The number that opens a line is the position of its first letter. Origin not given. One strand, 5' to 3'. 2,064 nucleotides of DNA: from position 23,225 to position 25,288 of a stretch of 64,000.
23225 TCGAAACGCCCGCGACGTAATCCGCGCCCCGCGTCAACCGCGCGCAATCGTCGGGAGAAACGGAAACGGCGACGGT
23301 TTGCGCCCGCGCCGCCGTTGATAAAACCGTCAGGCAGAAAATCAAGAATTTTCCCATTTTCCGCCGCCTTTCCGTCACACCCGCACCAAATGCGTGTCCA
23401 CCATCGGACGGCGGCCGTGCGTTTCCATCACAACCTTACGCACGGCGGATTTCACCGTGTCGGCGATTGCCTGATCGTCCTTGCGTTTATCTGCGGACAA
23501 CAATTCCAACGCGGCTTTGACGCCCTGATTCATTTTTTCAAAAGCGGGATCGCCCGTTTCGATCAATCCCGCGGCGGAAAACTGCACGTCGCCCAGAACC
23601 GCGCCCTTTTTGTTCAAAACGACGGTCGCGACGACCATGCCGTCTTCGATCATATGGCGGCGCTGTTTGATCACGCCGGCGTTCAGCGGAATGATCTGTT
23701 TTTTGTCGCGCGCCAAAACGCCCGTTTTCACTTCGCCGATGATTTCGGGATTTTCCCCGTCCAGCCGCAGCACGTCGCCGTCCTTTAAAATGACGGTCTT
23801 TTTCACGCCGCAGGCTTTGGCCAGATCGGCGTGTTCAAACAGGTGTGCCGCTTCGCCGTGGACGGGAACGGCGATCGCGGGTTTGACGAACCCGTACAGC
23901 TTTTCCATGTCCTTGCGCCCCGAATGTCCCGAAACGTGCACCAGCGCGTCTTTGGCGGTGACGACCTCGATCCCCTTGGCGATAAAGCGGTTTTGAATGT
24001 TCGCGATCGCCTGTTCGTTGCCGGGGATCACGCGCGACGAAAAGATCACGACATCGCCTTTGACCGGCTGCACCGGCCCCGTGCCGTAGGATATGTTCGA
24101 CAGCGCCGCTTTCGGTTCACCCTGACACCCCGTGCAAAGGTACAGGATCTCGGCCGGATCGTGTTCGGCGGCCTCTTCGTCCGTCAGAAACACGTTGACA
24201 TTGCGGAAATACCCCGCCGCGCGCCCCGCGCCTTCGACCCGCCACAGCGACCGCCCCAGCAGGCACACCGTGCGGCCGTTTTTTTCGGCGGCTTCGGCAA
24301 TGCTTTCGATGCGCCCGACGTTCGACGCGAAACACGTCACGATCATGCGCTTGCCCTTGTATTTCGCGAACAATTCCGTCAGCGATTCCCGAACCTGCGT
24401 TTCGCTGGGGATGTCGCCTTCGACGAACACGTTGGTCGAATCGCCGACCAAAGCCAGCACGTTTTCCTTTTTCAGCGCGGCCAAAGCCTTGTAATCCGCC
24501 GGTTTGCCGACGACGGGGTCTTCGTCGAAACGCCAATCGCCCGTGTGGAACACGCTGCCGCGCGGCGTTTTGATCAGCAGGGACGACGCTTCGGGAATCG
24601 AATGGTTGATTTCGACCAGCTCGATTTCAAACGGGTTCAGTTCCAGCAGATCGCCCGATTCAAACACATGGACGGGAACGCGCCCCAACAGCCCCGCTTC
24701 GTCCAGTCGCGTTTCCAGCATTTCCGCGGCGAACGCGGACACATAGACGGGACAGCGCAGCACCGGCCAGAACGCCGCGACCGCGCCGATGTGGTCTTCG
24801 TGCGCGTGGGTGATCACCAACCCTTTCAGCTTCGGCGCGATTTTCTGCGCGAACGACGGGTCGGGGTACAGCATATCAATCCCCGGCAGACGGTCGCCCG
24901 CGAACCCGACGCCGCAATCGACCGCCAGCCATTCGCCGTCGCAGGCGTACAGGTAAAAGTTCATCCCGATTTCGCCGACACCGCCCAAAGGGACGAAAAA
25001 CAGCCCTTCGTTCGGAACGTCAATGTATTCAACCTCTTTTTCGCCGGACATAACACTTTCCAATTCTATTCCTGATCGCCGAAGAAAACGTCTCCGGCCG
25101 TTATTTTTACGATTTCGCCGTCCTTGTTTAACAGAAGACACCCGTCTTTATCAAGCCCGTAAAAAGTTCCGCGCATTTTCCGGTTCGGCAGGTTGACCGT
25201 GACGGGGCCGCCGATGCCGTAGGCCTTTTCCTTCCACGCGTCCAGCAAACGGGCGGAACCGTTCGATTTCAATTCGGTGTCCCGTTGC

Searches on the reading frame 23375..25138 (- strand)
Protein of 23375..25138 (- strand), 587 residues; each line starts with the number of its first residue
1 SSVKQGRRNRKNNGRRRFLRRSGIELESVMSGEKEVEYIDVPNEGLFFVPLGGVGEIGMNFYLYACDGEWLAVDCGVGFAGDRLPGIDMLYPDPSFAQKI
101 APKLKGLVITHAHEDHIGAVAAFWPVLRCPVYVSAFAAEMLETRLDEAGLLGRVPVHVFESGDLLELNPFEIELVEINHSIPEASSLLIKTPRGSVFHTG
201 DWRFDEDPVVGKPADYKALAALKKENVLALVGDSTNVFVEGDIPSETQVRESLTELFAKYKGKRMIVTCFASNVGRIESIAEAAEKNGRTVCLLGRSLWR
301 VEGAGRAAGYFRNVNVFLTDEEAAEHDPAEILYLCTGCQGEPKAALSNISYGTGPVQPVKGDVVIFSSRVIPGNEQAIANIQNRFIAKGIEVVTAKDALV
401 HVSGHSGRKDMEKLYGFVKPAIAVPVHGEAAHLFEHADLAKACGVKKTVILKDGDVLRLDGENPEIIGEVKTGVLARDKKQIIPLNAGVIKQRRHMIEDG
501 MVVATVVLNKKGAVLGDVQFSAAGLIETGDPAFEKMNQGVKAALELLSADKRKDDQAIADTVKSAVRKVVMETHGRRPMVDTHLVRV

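Call 55: search_protein_families(library=pfam, proteins=[window:23375-25138:-], max_evalue=0.00001)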
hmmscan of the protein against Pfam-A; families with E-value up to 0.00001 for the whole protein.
window:23375-25138:- (587 aa): 5 families
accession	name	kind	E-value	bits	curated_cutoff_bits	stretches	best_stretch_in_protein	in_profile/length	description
PF22505.1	RNase_J_b_CASP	-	5.7e-32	110.6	27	1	263-384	2-125/126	Ribonuclease J, beta-CASP domain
PF17770.6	RNase_J_C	-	2.5e-14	54.5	23.8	1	489-586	1-101/102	Ribonuclease J C-terminal domain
PF12706.13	Lactamase_B_2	-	7.7e-12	45.7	27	1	70-204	2-145/200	Beta-lactamase superfamily domain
PF00753.33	Lactamase_B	-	2.4e-10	41.1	22.7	1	60-213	7-161/196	Metallo-beta-lactamase superfamily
PF07521.17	RMMBL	-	1.9e-08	34.6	21.6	1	391-444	3-57/63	Zn-dependent metallo-hydrolase RNA specificity domain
